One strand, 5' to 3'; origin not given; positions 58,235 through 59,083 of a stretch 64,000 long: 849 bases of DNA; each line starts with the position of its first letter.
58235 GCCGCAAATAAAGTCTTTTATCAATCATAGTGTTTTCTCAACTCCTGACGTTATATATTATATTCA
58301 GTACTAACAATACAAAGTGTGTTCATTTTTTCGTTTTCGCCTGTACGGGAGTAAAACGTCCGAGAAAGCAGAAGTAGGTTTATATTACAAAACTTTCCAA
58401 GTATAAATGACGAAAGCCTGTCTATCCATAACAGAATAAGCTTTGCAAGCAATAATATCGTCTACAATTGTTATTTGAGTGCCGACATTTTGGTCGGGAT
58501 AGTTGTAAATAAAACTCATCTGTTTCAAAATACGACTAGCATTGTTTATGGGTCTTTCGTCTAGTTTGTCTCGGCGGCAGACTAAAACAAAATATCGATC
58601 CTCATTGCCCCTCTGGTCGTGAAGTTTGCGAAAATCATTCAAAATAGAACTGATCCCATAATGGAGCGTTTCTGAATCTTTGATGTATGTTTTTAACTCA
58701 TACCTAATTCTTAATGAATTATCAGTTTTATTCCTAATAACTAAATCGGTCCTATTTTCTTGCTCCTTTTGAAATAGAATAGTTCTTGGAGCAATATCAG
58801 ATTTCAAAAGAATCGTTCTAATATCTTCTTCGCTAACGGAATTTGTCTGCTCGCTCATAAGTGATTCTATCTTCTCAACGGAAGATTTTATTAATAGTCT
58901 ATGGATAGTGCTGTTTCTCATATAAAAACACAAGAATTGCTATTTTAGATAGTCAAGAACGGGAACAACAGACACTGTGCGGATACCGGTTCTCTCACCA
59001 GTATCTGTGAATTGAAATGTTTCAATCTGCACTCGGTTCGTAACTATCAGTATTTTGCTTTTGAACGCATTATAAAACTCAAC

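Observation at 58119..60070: AT-rich orphan three-gene operon, a candidate novel defence or toxin module inside the accessory island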

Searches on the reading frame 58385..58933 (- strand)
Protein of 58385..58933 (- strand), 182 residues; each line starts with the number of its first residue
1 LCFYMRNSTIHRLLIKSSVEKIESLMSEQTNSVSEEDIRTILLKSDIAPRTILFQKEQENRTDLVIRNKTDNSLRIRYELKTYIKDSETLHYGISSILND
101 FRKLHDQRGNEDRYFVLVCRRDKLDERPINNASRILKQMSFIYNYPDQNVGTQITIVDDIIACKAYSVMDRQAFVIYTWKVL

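Call 3: search_protein_families(library=pfam, proteins=[window:58385-58933:-], max_evalue=1)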
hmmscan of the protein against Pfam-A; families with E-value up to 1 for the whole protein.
window:58385-58933:- (182 aa): 0 families

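Call 4: search_protein_families(library=padloc, proteins=[window:58385-58933:-], max_evalue=1)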
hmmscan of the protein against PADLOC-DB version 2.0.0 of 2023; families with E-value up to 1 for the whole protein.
window:58385-58933:- (182 aa): 0 families

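Call 5: search_protein_families(library=ncbifam, proteins=[window:58385-58933:-], max_evalue=1)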
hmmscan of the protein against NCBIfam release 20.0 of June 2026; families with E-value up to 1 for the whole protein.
window:58385-58933:- (182 aa): 0 families

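Call 6: search_protein_families(library=phrogs, proteins=[window:58385-58933:-], max_evalue=1)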
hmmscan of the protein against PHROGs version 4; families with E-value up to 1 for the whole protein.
window:58385-58933:- (182 aa): 2 families
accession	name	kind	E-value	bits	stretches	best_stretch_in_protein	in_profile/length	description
phrog_17159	-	unknown function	0.0038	18.2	1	7-41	12-44/59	-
phrog_22585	-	unknown function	0.075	14.2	1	68-133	62-125/161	-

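Call 14: search_dna_similar(query=window:58385-58933:-, collection=phages, mode=protein, max_evalue=0.01, max_rows=25)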
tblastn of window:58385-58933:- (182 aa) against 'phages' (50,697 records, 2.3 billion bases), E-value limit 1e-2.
No match.

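Call 16: find_homologous_proteins(query=window:58385-58933:-, max_evalue=0.01)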
Query window:58385-58933:- (182 aa): 3 proteins with E <= 0.01 among 25 candidates.
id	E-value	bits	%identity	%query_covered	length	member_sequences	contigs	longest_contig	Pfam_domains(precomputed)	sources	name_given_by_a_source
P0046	2.2e-109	381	100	98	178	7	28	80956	-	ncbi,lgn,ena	-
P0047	4.7e-59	217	60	99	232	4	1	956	-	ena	-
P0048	7.2e-51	190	57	93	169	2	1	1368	-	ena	-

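Call 20: find_encoding_contigs(protein=P0048, flank=5000, max_places=3)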
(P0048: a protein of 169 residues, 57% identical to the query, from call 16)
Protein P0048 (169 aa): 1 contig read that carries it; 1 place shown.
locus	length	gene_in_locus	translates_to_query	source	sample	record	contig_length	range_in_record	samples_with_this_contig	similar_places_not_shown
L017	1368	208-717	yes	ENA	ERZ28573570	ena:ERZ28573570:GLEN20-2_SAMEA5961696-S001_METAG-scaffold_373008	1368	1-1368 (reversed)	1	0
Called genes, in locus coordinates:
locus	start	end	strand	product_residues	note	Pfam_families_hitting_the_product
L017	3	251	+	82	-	?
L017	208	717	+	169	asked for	-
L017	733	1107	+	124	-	PF04397:LytTR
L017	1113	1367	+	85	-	?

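Call 21: find_encoding_contigs(protein=P0047, flank=5000, max_places=3)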
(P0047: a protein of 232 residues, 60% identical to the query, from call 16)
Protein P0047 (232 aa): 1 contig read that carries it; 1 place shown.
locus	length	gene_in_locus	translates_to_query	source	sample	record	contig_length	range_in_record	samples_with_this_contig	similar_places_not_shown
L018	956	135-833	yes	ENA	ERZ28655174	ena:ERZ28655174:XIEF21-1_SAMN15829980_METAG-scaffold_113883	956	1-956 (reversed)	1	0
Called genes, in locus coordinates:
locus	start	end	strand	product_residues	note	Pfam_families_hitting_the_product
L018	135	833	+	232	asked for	-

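Call 50: search_solved_structures(query=A3, max_evalue=10)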
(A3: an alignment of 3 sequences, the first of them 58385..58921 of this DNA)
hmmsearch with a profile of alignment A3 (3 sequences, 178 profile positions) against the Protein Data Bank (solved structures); distinct sequences matched with E-value up to 10: 0.

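Call 62: predict_structure(alignment_id=A3)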
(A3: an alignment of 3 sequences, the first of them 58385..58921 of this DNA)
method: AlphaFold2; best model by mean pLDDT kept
length: 178 residues; sequences in the alignment: 3
mean_pLDDT: 51.4   pTM: 0.41
mean pLDDT of the five models: 51.4, 48.8, 45.3, 43.9, 38.3
residues with pLDDT >= 90: 0; 70-90: 2; 50-70: 93; < 50: 83
segments of 3 or more residues with pLDDT < 50: 1-3, 44-50, 78-89, 116-171
pLDDT, mean of each block of 10 residues (from residue 1): 50 61 58 63 49 51 65 55 44 58 59 52 40 42 41 43 42 51
secondary structure, 60 per line:
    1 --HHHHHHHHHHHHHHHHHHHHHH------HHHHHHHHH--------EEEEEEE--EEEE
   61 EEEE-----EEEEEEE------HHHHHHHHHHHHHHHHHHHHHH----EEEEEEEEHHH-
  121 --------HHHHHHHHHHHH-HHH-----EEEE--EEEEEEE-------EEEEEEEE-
elements in order: H3-24 H31-39 E48-54 E57-64 E70-76 H83-104 E109-116 H129-140 E150-153 E156-162 E170-177

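Call 63: search_protein_representatives(alignment_id=A3)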
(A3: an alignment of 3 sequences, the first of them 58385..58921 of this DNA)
Query: 3 sequences, 178 profile positions. Proteins with E-value up to 0.001 (for the whole library): 34; up to 1e-10: 7; up to 1e-30: 1. The best 34 are listed.
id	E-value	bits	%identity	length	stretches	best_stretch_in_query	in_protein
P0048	3.8e-99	345.8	-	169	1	10-178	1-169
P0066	2.8e-22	95.4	-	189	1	1-177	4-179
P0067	2.1e-21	92.6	-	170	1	1-178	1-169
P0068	3.2e-16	75.7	-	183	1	5-131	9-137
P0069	2.1e-11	60.0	-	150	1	64-177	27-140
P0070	2.9e-11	59.5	-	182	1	3-123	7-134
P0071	9.3e-11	57.9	-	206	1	4-129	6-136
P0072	2.3e-10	56.6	-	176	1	1-123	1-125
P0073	4.0e-10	55.8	-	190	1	6-142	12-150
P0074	6.1e-10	55.2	-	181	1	6-136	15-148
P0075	1.3e-09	54.2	-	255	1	4-121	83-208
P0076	3.3e-09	52.9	-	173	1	7-153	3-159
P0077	5.4e-09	52.1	-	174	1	8-176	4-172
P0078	3.1e-08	49.7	-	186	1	4-122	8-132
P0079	4.2e-08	49.2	-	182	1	8-122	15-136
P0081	1.1e-07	47.9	-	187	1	3-133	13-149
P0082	1.3e-06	44.3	-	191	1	5-134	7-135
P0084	1.5e-06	44.2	-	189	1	3-124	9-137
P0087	2.0e-05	40.5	-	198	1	45-124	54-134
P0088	1.2e-04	37.9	-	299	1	4-155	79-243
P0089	1.7e-04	37.5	-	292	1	9-140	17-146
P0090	1.9e-04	37.4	-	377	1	46-124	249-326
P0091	2.9e-04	36.7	-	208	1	21-122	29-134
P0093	3.5e-04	36.5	-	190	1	6-128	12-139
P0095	6.0e-04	35.7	-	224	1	4-155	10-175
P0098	9.5e-04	35.1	-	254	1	5-177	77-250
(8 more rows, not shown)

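Call 65: search_protein_families(library=pfam, alignment_id=A6, max_evalue=0.1)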
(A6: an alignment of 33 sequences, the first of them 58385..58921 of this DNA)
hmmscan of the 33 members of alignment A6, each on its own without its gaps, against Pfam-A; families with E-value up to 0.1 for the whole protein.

A. member 1, window:58385-58921:- (178 aa): 0 families

B. families by the number of members that match (of 33 scanned): 16 families
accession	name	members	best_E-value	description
PF04313.20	HSDR_N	6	7.4e-06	Type I restriction enzyme R protein N terminus (HSDR_N)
PF23653.1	DUF7149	5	3.3e-05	Domain of unknown function (DUF7149)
PF13102.12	Phage_int_SAM_5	1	8.4e-23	Phage integrase SAM-like domain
PF04255.20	DUF433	1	1.3e-11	Protein of unknown function (DUF433)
PF11744.14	ALMT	1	0.0014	Aluminium activated malate transporter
PF05679.22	CHGN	1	0.0028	Chondroitin N-acetylgalactosaminyltransferase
PF25466.1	MPK1_gelsolin_C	1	0.016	MPK1 gelsolin domain C-terminal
PF13020.12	NOV_C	1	0.017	Protein NO VEIN, C-terminal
PF21569.3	SET1_RBD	1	0.022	Histone-lysine N-methyltransferase, RNA-binding domain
PF13588.12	HSDR_N_2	1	0.022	Type I restriction enzyme R protein N terminus (HSDR_N)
PF08171.16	Mad3_BUB1_II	1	0.03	Mad3/BUB1 homology region 2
PF05168.19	HEPN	1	0.043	HEPN domain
PF03221.22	HTH_Tnp_Tc5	1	0.049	Tc5 transposase DNA-binding domain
PF12915.13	DUF3833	1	0.057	Protein of unknown function (DUF3833)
PF15869.11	TolB_like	1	0.057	TolB-like 6-blade propeller-like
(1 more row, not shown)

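Call 66: search_solved_structures(query=A6, max_evalue=10, show_alignments=2)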
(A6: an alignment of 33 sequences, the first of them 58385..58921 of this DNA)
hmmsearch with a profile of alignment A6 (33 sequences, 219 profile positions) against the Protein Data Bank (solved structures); distinct sequences matched with E-value up to 10: 0.

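Call 71: find_encoding_contigs(protein=P0066, flank=5000, max_places=3)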
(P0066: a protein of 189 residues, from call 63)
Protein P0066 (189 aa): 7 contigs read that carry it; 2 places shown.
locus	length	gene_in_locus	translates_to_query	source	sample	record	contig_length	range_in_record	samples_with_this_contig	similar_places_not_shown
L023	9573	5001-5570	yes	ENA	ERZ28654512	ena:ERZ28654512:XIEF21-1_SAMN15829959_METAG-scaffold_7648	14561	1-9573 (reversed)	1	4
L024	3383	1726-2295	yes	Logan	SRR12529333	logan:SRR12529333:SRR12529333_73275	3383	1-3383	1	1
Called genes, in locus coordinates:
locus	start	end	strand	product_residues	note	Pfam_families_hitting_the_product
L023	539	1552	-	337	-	PF04018:VCA0040-like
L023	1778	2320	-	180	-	PF21857:DUF6913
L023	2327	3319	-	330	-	PF00294:PfkB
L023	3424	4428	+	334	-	PF03706:LPG_synthase_TM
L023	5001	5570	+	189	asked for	-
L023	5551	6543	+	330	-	-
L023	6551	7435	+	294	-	PF24594:DUF7618 (faint), PF00224:PK (faint), PF02368:Big_2, PF21461:HL_N-beta (faint), PF26182:Ig_NUP210_5th (faint), PF26918:Ig_Eae (faint), PF02368:Big_2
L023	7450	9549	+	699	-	PF13306:LRR_5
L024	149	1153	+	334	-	PF03706:LPG_synthase_TM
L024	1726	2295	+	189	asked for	-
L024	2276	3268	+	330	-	-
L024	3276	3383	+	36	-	?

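Call 74: find_encoding_contigs(protein=P0067, flank=5000, max_places=3)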
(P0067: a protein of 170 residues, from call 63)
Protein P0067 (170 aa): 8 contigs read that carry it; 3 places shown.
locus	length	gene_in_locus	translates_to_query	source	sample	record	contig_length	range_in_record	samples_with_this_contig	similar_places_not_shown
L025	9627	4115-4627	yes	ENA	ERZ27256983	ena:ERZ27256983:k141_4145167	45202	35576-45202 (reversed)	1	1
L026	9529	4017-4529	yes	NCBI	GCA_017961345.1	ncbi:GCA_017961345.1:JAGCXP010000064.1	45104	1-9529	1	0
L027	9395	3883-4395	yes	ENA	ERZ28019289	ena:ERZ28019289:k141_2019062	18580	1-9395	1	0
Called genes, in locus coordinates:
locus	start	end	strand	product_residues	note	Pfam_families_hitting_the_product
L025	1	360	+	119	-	?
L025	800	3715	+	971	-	PF02494:HYR (faint), PF02368:Big_2, PF22359:Big-like (faint), PF02368:Big_2, PF26918:Ig_Eae (weak), PF02368:Big_2, PF26182:Ig_NUP210_5th (weak), PF26918:Ig_Eae (weak)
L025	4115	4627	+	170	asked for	-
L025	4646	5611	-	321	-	PF00535:Glycos_transf_2, PF10111:Glyco_tranf_2_2 (weak), PF13641:Glyco_tranf_2_3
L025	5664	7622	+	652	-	PF02824:TGS, PF07973:tRNA_SAD, PF00587:tRNA-synt_2b, PF03129:HGTP_anticodon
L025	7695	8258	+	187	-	PF05198:IF3_N, PF00707:IF3_C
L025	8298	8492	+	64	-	PF01632:Ribosomal_L35p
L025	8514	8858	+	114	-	PF00453:Ribosomal_L20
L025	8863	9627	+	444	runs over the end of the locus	PF10502:Peptidase_S26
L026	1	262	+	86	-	PF27070:HTH_Rpn_C (weak)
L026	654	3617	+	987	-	PF02494:HYR (faint), PF02368:Big_2, PF22359:Big-like (faint), PF02368:Big_2, PF26918:Ig_Eae (weak), PF02368:Big_2, PF26182:Ig_NUP210_5th (weak), PF26918:Ig_Eae (weak)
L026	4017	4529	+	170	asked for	-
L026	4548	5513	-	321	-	PF00535:Glycos_transf_2, PF10111:Glyco_tranf_2_2 (weak), PF13641:Glyco_tranf_2_3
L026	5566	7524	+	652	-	PF02824:TGS, PF07973:tRNA_SAD, PF00587:tRNA-synt_2b, PF03129:HGTP_anticodon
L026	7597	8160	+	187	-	PF05198:IF3_N, PF00707:IF3_C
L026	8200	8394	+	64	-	PF01632:Ribosomal_L35p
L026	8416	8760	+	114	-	PF00453:Ribosomal_L20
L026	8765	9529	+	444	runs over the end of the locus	PF10502:Peptidase_S26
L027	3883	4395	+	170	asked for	-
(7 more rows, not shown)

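Call 77: find_encoding_contigs(protein=P0070, flank=5000, max_places=3)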
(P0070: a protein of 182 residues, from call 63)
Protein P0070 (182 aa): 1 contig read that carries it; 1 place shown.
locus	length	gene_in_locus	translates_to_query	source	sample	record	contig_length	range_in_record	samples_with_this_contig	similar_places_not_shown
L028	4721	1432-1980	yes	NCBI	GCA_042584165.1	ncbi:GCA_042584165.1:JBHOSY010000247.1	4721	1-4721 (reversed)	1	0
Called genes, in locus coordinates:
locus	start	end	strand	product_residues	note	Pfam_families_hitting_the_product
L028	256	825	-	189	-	PF00239:Resolvase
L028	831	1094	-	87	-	-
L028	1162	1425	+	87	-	-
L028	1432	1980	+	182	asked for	-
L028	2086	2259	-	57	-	-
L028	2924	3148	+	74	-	-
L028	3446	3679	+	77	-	-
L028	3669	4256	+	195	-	-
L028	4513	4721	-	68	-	?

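Call 78: find_encoding_contigs(protein=P0068, flank=5000, max_places=3)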
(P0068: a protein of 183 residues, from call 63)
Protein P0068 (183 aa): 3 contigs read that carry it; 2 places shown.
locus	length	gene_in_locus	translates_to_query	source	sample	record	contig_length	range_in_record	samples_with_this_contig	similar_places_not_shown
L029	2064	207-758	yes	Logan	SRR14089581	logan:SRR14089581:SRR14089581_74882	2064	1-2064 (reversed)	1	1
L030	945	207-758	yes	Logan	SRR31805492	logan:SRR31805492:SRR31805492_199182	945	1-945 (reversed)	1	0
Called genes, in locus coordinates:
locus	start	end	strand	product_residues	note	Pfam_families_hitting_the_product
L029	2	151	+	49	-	?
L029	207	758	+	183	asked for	-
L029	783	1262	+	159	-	-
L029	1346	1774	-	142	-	PF22817:ApeP-like, PF07977:FabA, PF22818:ApeI-like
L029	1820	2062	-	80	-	?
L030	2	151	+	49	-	?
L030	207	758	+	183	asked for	-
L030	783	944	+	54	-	?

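Call 81: fold_search(model_id=the predicted structure, library=pdb)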
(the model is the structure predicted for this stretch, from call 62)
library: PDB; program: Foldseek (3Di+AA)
matches with E <= 10: 281; with E <= 0.001: 0
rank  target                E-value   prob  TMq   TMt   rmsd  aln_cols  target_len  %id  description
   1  1tiq_A                3.6e-02  0.35  0.28  0.28  10.5       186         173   17  Crystal Structure of an Acetyltransferase (PaiA) in complex with CoA and DTT from Bacillus subtilis, Northeast Structu (released 2004-07-13)
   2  4e2a_A                8.5e-02  0.14  0.23  0.23  12.1       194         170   10  Crystal Structure of the Putative acetyltransferase from Streptococcus mutans (released 2013-03-13)
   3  1mk4_A                1.0e-01  0.12  0.19  0.21  10.3       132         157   15  Structure of Protein of Unknown Function YqjY from Bacillus subtilis, Probable Acetyltransferase (released 2003-04-22)
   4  4e2a_B                1.2e-01  0.13  0.23  0.23  12.1       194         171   10  Crystal Structure of the Putative acetyltransferase from Streptococcus mutans (released 2013-03-13)
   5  7et0_A                1.6e-01  0.69  0.36  0.12   4.5       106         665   14  Crystal structure of the complex formed by Wolbachia cytoplasmic incompatibility factors CinA and CinB from wPip (released 2021-11-10)
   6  7bfq_B                2.4e-01  0.13  0.18  0.07  12.4        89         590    8  Structure of the Integrator cleavage module with extended INTS4 and rigid body docked INTS9/11 CTD (released 2021-03-24)
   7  3iab_B                2.9e-01  0.18  0.22  0.32  11.2       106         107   13  Crystal structure of RNase P /RNase MRP proteins Pop6, Pop7 in a complex with the P3 domain of RNase MRP RNA (released 2010-01-26)
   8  2w42_A                3.2e-01  0.11  0.20  0.11  10.5       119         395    8  THE STRUCTURE OF A PIWI PROTEIN FROM ARCHAEOGLOBUS FULGIDUS COMPLEXED WITH A 16NT DNA DUPLEX. (released 2008-12-09)
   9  2w42_B                3.4e-01  0.09  0.20  0.11  10.1       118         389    8  THE STRUCTURE OF A PIWI PROTEIN FROM ARCHAEOGLOBUS FULGIDUS COMPLEXED WITH A 16NT DNA DUPLEX. (released 2008-12-09)
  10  7a46_A                3.4e-01  0.06  0.18  0.15  17.8       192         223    9  small conductance mechanosensitive channel YbiO (released 2020-11-18)
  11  6tuo_A                3.9e-01  0.11  0.20  0.11   8.7       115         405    8  Crystal structure of Archaeoglobus fulgidus Argonaute protein with cognate DNA oligoduplex 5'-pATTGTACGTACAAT (released 2021-01-27)
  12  7esz_C                4.1e-01  0.38  0.33  0.11   5.1       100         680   14  Crystal structure of the complex formed by Wolbachia cytoplasmic incompatibility factors CinA and CinB with Mn2+ from  (released 2021-11-10)
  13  5v8w_H                4.1e-01  0.11  0.18  0.26  12.3        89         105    8  Crystal structure of human Integrator IntS9-IntS11 CTD complex (released 2017-04-12)
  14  6xu0_B                4.7e-01  0.10  0.21  0.12   9.8       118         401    8  Archaeoglobus fulgidus Argonaute protein with DNA oligoduplex 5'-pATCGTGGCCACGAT (released 2021-01-27)
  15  3d3s_B                5.0e-01  0.08  0.22  0.25  12.9       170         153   10  Crystal structure of L-2,4-diaminobutyric acid acetyltransferase from Bordetella parapertussis (released 2008-07-15)
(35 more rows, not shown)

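Call 82: search_protein_families(library=pfam, proteins=[P0070, P0073, P0075, P0078, P0081, P0082, P0084, P0088, P0095, P0098], max_evalue=0.1)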
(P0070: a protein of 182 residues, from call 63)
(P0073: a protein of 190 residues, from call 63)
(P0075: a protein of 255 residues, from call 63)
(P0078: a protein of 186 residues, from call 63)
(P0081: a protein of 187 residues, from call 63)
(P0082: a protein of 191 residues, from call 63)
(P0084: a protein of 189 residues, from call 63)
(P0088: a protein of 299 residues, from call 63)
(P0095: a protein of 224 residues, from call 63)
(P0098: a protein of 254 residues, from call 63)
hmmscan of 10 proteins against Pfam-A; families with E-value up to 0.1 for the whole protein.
P0070 (182 aa): 0 families

P0073 (190 aa): 1 family
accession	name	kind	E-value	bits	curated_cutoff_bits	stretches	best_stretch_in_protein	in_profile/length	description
PF08171.16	Mad3_BUB1_II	-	0.03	14.9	21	1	19-52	31-59/68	Mad3/BUB1 homology region 2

P0075 (255 aa): 0 families

P0078 (186 aa): 0 families

P0081 (187 aa): 0 families

P0082 (191 aa): 2 families
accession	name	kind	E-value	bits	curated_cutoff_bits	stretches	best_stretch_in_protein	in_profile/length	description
PF25466.1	MPK1_gelsolin_C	-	0.016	15.8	27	0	103-159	5-61/105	MPK1 gelsolin domain C-terminal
PF05168.19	HEPN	-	0.043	14.4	22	0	21-54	16-49/117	HEPN domain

P0084 (189 aa): 0 families

P0088 (299 aa): 2 families
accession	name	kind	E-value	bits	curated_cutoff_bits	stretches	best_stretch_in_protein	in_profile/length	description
PF04255.20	DUF433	-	1.3e-11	44.6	23.6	1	10-63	1-56/56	Protein of unknown function (DUF433)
PF23653.1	DUF7149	-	0.00041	20.4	27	1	77-170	12-106/239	Domain of unknown function (DUF7149)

P0095 (224 aa): 1 family
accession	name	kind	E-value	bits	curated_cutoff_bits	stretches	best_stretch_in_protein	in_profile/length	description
PF23653.1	DUF7149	-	0.028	14.3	27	1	5-97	9-103/239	Domain of unknown function (DUF7149)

P0098 (254 aa): 2 families
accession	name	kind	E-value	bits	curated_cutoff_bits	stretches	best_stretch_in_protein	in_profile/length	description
PF04313.20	HSDR_N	-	0.041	14.2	25.1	1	127-156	122-151/198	Type I restriction enzyme R protein N terminus (HSDR_N)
PF04471.18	Mrr_cat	-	0.075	13.6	21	0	99-201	2-96/115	Restriction endonuclease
